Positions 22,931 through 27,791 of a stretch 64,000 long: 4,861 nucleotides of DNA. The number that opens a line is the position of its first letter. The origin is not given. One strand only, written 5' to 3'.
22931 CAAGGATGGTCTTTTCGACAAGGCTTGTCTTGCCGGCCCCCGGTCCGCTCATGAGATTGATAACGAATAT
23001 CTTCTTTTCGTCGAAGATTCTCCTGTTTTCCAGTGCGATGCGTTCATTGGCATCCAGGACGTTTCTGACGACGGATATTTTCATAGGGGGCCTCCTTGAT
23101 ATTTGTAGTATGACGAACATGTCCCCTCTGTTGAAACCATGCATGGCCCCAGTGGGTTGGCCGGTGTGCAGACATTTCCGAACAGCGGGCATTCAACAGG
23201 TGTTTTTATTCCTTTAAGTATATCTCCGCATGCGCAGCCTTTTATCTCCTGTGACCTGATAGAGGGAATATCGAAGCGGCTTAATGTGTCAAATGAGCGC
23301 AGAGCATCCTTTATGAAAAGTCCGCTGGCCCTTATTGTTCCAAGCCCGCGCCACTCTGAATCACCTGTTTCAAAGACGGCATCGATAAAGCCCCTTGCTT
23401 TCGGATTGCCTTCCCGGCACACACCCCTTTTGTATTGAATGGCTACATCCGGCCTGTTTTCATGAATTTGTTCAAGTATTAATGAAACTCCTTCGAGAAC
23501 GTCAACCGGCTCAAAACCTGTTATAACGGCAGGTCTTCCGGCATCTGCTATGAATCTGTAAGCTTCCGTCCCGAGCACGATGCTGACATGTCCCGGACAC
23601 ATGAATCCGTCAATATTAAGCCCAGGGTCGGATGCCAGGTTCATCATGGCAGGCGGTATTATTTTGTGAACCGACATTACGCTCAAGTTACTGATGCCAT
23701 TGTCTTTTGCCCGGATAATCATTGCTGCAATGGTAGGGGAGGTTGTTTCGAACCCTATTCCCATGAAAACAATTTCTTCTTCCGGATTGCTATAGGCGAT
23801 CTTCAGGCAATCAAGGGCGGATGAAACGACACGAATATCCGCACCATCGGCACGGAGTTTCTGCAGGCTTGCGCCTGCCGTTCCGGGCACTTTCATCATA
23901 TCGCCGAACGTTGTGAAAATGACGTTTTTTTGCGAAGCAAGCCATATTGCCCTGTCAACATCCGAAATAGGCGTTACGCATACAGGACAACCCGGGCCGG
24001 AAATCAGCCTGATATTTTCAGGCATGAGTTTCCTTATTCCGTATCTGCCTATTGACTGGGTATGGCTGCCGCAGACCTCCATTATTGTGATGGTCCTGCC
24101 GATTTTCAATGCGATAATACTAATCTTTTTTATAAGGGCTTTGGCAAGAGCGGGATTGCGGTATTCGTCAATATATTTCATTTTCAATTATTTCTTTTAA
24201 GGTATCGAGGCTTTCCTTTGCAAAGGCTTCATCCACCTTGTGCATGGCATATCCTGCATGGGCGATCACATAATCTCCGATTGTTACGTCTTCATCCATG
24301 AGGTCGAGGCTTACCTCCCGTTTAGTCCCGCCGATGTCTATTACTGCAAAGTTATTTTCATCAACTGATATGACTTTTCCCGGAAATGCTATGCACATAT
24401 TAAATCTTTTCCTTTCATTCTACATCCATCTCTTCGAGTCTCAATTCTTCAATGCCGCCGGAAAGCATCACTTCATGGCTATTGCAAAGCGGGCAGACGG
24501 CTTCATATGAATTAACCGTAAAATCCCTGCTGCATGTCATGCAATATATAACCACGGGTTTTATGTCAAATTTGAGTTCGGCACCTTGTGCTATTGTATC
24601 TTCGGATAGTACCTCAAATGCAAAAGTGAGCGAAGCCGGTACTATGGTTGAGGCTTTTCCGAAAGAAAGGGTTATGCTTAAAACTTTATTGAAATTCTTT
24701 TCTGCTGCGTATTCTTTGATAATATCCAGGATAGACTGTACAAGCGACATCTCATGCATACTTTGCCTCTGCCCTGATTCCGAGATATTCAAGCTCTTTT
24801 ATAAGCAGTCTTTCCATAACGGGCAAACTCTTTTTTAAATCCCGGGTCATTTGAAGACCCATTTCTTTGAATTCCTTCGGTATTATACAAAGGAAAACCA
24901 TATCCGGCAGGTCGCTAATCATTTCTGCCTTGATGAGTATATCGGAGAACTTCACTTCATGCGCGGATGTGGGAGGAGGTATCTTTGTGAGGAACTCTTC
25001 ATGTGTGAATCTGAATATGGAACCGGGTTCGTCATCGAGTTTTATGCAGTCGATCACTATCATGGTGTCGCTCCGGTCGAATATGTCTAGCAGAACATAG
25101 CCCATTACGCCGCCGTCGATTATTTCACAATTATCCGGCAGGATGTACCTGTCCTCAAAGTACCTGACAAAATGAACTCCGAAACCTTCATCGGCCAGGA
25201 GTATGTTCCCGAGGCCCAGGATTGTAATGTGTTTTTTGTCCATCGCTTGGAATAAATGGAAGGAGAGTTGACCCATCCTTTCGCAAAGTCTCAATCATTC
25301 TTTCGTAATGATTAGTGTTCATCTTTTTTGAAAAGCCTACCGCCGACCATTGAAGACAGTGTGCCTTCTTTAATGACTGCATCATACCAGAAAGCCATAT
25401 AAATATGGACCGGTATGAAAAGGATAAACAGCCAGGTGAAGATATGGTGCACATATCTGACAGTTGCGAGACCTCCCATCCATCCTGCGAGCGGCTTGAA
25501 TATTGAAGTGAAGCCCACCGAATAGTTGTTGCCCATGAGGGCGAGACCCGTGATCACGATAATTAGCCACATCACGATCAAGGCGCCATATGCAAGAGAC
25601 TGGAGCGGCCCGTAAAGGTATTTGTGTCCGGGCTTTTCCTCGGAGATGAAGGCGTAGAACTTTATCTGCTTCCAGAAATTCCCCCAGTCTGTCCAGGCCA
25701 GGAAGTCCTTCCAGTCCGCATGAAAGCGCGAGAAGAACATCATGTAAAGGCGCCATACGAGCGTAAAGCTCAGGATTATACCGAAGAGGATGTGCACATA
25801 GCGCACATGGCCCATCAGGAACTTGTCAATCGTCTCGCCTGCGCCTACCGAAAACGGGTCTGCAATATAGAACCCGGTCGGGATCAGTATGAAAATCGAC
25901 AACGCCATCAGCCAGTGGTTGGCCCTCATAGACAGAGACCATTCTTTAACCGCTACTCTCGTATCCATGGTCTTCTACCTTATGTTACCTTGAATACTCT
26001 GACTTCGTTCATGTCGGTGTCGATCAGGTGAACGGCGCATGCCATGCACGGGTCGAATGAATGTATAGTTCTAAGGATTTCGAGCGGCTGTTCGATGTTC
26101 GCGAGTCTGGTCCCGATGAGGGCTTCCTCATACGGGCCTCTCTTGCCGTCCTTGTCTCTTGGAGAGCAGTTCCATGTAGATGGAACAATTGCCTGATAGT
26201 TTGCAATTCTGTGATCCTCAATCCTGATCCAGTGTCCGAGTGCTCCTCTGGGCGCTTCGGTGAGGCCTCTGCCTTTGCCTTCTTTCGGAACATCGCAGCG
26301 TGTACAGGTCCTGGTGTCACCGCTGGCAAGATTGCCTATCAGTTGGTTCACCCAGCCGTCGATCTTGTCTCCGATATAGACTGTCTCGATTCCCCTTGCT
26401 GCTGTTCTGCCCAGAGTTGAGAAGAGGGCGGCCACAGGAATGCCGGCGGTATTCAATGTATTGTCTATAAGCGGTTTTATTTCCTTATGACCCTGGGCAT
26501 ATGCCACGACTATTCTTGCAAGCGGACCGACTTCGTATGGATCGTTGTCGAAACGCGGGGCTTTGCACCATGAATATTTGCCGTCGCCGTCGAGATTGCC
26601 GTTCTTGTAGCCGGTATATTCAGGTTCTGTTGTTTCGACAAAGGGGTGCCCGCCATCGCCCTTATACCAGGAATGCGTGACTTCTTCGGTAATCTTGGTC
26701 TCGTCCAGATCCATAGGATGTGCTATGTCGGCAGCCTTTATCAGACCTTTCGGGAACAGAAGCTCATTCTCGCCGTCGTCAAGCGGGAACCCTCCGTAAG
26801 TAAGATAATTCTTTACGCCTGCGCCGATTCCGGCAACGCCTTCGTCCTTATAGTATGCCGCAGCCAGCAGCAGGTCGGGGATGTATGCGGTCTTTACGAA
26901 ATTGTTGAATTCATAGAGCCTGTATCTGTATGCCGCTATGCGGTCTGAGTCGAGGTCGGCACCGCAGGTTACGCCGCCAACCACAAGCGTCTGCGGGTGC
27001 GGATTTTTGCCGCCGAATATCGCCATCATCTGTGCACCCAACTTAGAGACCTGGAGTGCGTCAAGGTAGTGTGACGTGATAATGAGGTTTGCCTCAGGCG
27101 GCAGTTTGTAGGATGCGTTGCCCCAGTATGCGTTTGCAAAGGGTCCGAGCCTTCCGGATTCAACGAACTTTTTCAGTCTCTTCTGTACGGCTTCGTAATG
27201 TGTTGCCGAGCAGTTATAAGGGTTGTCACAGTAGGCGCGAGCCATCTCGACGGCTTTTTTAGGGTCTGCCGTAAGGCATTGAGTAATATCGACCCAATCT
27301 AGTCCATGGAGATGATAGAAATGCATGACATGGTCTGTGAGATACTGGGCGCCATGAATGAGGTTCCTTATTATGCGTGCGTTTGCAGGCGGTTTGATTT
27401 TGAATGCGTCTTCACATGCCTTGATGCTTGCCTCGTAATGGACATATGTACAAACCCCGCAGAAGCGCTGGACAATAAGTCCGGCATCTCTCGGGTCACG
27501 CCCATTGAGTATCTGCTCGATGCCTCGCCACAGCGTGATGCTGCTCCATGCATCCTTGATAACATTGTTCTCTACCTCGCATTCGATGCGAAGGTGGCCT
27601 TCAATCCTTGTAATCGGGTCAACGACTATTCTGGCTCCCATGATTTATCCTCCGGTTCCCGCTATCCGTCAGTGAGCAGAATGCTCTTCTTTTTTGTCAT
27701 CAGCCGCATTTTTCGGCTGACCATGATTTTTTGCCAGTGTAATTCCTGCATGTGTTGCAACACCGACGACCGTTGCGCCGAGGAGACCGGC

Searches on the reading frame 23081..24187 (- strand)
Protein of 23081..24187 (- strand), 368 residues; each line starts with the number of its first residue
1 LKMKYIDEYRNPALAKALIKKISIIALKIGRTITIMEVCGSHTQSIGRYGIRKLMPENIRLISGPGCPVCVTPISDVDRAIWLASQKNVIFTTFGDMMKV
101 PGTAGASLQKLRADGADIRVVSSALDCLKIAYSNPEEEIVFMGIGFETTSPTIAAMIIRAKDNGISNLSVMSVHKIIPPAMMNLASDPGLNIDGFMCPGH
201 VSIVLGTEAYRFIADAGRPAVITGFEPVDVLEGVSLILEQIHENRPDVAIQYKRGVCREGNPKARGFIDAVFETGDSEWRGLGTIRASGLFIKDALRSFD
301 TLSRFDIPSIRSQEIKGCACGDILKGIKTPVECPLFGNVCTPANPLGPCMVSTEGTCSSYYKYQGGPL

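Call 8: search_protein_families(library=pfam, proteins=[window:23081-24187:-])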
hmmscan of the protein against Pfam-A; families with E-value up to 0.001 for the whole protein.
window:23081-24187:- (368 aa): 1 family
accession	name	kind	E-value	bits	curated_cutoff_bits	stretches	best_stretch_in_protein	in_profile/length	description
PF01924.21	HypD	-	1.2e-143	478.9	25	1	14-364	2-351/351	Hydrogenase formation hypA family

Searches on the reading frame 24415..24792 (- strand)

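Call 8: search_protein_families(library=pfam, proteins=[window:24415-24792:-])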
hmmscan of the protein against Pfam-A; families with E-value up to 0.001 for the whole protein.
window:24415-24792:- (125 aa): 1 family
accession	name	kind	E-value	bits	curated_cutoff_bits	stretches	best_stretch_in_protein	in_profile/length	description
PF01155.25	HypA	-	8.9e-31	106.7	28.9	1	12-123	1-111/112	Hydrogenase/urease nickel incorporation, metallochaperone, hypA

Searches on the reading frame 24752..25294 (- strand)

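Call 8: search_protein_families(library=pfam, proteins=[window:24752-25294:-])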
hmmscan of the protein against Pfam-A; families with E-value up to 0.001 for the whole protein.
window:24752-25294:- (180 aa): 1 family
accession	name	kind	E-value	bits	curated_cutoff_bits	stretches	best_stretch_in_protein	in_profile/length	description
PF01750.23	HycI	-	7.1e-21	74.9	23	1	40-166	1-129/130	Hydrogenase maturation protease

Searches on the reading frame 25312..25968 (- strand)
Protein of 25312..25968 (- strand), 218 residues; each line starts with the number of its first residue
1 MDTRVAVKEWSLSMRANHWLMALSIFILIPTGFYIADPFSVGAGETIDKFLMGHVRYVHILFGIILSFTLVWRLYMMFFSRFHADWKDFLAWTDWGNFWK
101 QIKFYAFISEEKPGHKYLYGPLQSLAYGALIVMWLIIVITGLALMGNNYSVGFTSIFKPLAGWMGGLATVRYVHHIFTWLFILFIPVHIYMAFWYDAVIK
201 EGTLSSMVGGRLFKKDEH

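Call 8: search_protein_families(library=pfam, proteins=[window:25312-25968:-])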
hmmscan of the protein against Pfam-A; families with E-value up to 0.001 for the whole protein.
window:25312-25968:- (218 aa): 1 family
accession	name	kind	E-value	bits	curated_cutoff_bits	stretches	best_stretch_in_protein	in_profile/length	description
PF01292.26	Ni_hydr_CYTB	-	6e-32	111.3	30.1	1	10-210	2-179/179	Prokaryotic cytochrome b561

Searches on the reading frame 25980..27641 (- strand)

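Call 8: search_protein_families(library=pfam, proteins=[window:25980-27641:-])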
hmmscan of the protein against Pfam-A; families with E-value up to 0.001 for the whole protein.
window:25980-27641:- (553 aa): 1 family
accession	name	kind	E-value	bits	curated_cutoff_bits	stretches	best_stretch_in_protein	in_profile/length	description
PF00374.24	NiFeSe_Hases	-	1.9e-210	700.5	25.8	1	39-538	1-508/508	Nickel-dependent hydrogenase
